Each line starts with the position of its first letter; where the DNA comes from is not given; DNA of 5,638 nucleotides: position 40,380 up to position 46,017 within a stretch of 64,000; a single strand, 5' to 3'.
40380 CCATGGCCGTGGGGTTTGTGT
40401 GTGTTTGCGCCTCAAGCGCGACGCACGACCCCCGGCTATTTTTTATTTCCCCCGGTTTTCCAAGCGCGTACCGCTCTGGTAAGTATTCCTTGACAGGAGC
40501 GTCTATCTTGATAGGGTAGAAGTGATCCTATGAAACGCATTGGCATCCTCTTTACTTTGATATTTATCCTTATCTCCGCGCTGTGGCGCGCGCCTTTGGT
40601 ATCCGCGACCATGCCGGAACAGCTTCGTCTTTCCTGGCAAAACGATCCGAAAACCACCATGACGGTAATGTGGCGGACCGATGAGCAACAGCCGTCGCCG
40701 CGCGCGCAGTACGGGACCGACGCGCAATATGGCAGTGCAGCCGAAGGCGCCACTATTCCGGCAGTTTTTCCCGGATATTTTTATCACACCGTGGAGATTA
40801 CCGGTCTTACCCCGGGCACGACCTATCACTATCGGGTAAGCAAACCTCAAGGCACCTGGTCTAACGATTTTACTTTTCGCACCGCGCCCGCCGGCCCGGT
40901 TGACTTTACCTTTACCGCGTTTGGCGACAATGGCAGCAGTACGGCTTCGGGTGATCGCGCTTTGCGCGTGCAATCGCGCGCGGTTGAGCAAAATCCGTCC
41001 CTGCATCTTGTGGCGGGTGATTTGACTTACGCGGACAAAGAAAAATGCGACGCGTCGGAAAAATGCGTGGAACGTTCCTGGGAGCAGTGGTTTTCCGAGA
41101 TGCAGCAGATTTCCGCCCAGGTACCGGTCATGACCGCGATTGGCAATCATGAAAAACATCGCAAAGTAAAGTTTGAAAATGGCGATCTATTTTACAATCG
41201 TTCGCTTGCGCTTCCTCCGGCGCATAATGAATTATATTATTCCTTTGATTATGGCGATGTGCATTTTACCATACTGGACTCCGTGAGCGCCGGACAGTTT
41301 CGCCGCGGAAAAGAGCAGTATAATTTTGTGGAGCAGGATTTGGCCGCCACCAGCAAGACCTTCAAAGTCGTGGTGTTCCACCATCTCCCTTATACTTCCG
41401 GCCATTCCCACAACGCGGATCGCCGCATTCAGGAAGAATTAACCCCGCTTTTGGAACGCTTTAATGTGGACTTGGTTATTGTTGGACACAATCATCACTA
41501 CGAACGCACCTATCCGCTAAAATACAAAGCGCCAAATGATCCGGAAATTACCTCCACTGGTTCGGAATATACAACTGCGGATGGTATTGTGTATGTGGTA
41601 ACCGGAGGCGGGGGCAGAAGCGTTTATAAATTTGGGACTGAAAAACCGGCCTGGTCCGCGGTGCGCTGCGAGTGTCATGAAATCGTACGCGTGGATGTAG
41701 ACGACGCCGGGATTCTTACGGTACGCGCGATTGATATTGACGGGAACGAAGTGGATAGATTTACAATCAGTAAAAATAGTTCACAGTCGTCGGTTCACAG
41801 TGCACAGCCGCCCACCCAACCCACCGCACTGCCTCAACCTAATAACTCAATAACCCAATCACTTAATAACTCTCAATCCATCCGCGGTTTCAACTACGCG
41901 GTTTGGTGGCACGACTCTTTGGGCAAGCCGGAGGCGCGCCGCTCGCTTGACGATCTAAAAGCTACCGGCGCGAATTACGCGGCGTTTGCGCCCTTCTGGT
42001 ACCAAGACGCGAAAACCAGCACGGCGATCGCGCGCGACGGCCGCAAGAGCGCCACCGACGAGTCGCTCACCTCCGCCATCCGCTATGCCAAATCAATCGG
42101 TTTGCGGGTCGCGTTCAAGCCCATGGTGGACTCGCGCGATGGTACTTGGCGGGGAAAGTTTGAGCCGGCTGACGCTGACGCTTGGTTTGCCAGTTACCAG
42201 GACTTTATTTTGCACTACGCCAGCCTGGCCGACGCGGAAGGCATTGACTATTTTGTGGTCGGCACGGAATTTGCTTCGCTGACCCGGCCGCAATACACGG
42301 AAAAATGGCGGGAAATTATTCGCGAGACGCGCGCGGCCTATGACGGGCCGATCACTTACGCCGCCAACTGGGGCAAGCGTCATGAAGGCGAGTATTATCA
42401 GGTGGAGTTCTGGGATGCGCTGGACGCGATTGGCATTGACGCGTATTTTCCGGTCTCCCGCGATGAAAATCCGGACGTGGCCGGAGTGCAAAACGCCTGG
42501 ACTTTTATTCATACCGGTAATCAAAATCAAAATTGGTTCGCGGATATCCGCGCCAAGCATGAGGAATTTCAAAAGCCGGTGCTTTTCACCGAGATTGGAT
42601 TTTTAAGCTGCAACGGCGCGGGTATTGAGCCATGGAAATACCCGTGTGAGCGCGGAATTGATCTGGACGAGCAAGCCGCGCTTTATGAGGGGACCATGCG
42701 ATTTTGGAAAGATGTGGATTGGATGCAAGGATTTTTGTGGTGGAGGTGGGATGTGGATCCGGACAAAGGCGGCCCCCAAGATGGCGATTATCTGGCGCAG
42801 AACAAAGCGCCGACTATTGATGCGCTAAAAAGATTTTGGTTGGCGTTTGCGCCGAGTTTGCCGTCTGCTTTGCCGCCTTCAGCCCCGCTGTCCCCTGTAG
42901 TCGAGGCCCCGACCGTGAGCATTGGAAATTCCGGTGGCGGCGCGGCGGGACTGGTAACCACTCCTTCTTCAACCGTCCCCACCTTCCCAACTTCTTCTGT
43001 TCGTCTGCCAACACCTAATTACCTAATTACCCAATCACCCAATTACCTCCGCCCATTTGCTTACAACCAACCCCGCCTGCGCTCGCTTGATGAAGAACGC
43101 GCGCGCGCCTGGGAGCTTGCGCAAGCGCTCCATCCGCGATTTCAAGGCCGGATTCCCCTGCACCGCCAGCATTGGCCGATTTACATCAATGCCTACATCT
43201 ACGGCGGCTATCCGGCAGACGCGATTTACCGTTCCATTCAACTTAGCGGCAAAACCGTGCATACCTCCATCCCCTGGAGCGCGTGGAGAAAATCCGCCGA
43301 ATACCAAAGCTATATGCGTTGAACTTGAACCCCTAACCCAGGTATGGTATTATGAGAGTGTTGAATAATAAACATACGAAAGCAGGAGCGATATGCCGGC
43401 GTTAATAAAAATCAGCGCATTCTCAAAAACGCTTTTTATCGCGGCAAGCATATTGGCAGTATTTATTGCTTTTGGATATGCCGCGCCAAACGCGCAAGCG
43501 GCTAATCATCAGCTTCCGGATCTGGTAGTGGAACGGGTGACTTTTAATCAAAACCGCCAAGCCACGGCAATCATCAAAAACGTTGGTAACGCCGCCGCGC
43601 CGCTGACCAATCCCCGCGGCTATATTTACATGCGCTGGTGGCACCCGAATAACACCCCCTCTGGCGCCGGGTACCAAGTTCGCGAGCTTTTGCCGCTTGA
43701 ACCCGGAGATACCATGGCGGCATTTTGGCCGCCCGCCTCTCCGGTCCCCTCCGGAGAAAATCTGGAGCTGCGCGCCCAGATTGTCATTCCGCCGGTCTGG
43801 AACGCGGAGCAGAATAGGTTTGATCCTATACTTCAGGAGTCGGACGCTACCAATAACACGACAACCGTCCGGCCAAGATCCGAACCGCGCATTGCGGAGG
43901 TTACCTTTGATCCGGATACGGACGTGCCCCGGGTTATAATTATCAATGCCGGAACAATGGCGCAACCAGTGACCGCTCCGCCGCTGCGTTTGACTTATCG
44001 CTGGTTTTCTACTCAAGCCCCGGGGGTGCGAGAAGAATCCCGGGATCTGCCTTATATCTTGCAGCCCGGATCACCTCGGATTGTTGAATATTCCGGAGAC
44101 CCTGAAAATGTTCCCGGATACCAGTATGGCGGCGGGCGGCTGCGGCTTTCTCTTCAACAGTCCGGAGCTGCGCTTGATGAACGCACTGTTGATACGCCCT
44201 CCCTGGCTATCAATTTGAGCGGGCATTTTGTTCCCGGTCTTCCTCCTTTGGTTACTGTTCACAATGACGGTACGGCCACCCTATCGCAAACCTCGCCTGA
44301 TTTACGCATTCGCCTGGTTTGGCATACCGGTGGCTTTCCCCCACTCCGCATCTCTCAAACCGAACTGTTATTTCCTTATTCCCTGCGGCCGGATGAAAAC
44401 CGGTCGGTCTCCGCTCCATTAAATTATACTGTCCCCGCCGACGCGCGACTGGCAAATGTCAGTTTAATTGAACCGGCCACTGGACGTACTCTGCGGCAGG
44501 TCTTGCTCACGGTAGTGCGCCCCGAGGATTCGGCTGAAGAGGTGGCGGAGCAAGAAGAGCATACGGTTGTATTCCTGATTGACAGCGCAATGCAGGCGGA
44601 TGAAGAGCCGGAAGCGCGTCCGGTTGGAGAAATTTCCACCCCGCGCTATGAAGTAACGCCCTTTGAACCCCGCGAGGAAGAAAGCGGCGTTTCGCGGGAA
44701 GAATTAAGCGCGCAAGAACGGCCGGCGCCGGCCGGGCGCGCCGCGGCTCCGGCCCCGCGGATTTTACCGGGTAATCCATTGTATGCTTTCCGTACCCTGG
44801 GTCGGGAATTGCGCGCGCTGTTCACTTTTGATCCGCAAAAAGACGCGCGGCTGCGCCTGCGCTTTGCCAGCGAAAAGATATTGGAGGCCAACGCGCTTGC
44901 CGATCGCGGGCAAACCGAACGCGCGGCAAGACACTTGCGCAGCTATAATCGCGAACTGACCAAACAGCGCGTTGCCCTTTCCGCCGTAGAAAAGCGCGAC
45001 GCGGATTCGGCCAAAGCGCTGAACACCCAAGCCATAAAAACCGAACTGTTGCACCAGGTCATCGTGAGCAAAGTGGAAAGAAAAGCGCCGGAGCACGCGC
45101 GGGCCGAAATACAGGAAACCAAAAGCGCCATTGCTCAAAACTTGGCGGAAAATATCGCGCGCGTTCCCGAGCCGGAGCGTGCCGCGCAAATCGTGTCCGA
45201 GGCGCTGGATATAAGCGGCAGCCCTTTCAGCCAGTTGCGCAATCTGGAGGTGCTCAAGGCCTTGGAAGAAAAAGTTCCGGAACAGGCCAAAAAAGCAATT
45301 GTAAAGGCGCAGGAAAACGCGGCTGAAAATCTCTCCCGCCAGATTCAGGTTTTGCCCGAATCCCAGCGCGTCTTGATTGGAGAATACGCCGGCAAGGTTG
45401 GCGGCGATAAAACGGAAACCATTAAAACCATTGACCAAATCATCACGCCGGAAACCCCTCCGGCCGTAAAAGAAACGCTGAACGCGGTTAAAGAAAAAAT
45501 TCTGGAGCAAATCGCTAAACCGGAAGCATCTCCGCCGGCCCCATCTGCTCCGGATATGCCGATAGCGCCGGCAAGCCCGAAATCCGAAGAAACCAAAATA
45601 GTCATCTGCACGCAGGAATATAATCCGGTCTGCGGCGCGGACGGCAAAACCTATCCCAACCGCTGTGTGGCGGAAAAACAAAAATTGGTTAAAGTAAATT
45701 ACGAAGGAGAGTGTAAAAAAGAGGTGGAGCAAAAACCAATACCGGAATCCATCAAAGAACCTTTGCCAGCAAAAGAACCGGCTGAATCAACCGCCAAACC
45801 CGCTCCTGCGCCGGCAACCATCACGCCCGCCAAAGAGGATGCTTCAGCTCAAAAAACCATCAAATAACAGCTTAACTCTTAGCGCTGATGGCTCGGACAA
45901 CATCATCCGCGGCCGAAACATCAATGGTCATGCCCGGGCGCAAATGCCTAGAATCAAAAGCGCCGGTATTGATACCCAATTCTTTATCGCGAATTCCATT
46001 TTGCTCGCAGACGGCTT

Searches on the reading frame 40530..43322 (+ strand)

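Call 3: search_protein_families(library=pfam, proteins=[window:40530-43322:+], max_evalue=0.01)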
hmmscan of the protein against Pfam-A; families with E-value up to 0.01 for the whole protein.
window:40530-43322:+ (930 aa): 7 families
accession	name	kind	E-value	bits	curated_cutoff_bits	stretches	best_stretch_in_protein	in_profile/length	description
PF22612.2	GH113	-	1.6e-63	215.2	27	1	465-752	13-282/289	Glycoside Hydrolase Family 113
PF16656.11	Pur_ac_phosph_N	-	2.5e-22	79.7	30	1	29-118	1-93/93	Purple acid Phosphatase, N-terminal domain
PF00149.33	Metallophos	-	8.7e-15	56.1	21.5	1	128-324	3-191/191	Calcineurin-like phosphoesterase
PF13547.12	GTA_TIM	-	5.1e-10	39.6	27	1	555-644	2-112/299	GTA TIM-barrel-like domain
PF14008.11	Metallophos_C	-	0.0018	19.3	23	1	352-403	1-55/63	Iron/zinc purple acid phosphatase-like protein C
PF00041.27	fn3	-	0.0028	18.3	25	1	29-112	3-79/84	Fibronectin type III domain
PF16655.11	PhoD_N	-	0.006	17.5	30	0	39-108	7-80/90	PhoD-like phosphatase, N-terminal domain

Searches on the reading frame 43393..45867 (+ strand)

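Call 19: search_protein_families(library=pfam, proteins=[window:43393-45867:+], max_evalue=0.001)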
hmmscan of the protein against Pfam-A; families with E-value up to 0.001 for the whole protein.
window:43393-45867:+ (824 aa): 3 families
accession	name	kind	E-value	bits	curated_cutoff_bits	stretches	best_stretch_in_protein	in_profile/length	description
PF18915.5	DUF5667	-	5.3e-12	46.5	27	1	457-544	2-90/99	Domain of unknown function (DUF5667)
PF00050.26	Kazal_1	-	1.1e-09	38.5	21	1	734-774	7-49/49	Kazal-type serine protease inhibitor domain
PF07648.20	Kazal_2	-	1.5e-07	31.9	22.8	1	738-774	5-48/48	Kazal-type serine protease inhibitor domain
